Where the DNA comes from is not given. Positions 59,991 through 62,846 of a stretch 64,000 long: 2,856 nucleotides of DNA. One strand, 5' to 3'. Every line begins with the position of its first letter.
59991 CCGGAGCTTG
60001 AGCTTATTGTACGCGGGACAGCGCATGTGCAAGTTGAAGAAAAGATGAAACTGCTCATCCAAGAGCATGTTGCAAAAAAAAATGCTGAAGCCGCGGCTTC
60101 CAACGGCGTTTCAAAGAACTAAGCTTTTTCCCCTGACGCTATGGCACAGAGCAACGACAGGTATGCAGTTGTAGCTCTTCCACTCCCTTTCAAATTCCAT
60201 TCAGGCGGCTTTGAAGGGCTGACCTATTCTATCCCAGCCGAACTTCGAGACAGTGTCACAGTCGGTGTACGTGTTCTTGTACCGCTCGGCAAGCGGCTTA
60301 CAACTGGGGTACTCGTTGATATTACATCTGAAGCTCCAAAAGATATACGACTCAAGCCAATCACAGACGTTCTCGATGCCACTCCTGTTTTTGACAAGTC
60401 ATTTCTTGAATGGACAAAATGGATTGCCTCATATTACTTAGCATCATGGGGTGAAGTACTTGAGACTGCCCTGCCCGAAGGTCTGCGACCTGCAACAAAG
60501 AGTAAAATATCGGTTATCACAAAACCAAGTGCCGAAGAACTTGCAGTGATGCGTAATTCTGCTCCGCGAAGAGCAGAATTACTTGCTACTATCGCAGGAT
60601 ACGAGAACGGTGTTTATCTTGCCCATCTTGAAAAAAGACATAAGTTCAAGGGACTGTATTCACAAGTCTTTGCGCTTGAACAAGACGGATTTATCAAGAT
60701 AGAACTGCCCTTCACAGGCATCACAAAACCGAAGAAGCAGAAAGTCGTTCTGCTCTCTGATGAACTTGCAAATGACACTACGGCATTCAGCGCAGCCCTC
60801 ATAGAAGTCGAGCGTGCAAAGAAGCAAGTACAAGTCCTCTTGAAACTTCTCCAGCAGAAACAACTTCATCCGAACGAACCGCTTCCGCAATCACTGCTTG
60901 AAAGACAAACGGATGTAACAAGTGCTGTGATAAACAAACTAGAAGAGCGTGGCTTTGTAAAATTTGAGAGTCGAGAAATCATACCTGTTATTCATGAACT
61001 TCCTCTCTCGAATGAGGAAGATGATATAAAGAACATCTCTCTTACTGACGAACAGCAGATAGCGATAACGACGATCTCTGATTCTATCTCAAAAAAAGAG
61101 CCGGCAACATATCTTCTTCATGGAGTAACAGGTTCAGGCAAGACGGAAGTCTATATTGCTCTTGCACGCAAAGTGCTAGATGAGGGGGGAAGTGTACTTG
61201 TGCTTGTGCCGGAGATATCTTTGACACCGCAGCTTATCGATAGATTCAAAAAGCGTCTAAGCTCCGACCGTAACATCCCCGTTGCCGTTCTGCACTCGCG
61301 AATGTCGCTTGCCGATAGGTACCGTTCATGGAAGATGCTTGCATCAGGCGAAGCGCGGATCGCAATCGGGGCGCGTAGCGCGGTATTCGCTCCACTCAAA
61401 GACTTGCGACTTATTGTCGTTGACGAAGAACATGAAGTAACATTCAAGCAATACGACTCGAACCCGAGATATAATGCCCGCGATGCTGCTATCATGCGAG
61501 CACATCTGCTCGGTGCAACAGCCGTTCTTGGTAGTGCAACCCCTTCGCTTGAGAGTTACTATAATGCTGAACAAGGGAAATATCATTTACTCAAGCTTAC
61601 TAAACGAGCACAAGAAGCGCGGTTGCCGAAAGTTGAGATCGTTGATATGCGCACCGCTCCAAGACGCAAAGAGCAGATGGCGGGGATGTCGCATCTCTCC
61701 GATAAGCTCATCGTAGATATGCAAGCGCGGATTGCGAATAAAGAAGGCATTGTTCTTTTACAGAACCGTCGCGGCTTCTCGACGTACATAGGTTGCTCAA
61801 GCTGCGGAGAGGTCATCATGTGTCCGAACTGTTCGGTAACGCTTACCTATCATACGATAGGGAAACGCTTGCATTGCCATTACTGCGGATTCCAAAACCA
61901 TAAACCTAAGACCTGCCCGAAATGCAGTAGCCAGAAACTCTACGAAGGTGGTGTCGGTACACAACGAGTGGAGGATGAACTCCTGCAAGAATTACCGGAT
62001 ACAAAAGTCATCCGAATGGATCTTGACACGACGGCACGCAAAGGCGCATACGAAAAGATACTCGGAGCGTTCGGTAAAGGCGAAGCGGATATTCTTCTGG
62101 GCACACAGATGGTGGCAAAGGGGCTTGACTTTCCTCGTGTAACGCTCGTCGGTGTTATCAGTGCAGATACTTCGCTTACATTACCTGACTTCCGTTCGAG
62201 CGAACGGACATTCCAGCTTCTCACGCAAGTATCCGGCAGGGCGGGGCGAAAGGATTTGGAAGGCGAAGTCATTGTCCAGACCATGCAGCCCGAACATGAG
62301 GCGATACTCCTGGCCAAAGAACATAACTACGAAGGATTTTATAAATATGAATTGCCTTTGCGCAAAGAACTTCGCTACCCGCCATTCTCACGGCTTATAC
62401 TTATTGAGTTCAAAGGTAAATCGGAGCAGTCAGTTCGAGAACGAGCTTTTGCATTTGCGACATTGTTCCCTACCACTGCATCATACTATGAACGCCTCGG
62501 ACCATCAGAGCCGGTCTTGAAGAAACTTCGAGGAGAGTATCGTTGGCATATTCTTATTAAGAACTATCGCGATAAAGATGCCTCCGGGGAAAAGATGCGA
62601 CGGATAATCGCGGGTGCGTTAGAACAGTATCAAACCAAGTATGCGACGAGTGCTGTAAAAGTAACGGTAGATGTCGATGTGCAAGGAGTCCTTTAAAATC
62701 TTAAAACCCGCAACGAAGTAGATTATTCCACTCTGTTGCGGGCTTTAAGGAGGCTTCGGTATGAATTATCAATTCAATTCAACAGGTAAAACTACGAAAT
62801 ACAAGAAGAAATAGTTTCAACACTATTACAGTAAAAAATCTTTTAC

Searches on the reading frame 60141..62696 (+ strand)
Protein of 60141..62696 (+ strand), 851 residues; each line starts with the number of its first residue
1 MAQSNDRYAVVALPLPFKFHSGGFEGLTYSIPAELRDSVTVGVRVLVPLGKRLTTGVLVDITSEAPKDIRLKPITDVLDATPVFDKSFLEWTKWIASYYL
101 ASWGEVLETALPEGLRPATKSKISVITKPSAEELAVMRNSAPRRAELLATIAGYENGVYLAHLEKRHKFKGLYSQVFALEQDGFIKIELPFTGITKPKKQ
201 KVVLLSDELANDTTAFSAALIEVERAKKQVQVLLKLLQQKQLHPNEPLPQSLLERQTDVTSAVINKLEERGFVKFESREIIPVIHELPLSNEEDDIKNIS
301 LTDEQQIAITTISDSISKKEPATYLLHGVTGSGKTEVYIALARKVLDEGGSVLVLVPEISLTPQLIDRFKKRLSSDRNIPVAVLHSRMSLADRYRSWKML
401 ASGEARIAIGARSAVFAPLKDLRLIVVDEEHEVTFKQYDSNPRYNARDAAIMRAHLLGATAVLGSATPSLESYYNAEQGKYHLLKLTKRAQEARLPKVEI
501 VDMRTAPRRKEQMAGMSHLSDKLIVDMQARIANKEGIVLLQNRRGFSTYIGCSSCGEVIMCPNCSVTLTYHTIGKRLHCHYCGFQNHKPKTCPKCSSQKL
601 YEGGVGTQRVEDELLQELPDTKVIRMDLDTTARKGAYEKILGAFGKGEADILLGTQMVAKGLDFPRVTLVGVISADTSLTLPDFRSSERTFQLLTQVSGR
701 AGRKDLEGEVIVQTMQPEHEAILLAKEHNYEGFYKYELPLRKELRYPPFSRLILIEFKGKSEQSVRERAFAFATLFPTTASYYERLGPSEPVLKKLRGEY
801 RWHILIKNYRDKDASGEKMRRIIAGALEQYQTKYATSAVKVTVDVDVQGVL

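Call 105: search_protein_families(library=ncbifam, proteins=[window:60141-62696:+], max_evalue=0.00001)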
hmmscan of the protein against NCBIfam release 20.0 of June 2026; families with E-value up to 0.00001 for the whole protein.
window:60141-62696:+ (851 aa): 28 families (the best 25 are shown)
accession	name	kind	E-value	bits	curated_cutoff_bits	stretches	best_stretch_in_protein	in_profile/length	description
NF004066.1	PRK05580.1-3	equivalog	4.6e-248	825.5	813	1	27-846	16-784/788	primosomal protein N'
NF004068.0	PRK05580.1-5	equivalog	5.2e-198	659.8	1249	1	27-848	20-792/795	primosomal protein N'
NF004067.0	PRK05580.1-4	equivalog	3.8e-192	640.5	763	2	217-848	127-734/737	primosomal protein N'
TIGR00595.1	priA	equivalog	1.4e-185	617.7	230.35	1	325-846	1-507/509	replication restart helicase PriA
NF004065.0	PRK05580.1-1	equivalog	8.8e-177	589.5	858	2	220-848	128-729/731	primosomal protein N'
NF004070.0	PRK05580.2-2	equivalog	7.2e-176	586.4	921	2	217-848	123-726/729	primosomal protein N'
NF004071.0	PRK05580.2-3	equivalog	5.1e-144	480.9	1105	2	250-850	156-734/735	primosomal protein N'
NF004072.0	PRK05580.2-4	equivalog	1.1e-130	436.9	1030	1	286-808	103-613/648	primosomal protein N'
NF004069.0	PRK05580.2-1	equivalog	2.2e-124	416.2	767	1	291-809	102-585/612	primosomal protein N'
NF011453.0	PRK14873.1-3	equivalog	1.9e-59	201.4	812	2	336-844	186-648/653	primosome assembly protein PriA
NF011452.0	PRK14873.1-2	equivalog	2e-44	151.9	980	2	342-761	219-620/708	primosomal protein N'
NF011455.0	PRK14873.1-5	equivalog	2.6e-43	148.3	969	1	248-756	93-585/675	primosomal protein N'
NF011454.0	PRK14873.1-4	equivalog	1.1e-37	129.8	951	1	334-629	157-448/651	primosomal protein N'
TIGR00580.2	mfd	equivalog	8.2e-22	77.4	800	1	300-437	433-571/907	transcription-repair coupling factor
TIGR00643.1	recG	equivalog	2.4e-21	76.1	659.4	1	300-440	235-376/629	ATP-dependent DNA helicase RecG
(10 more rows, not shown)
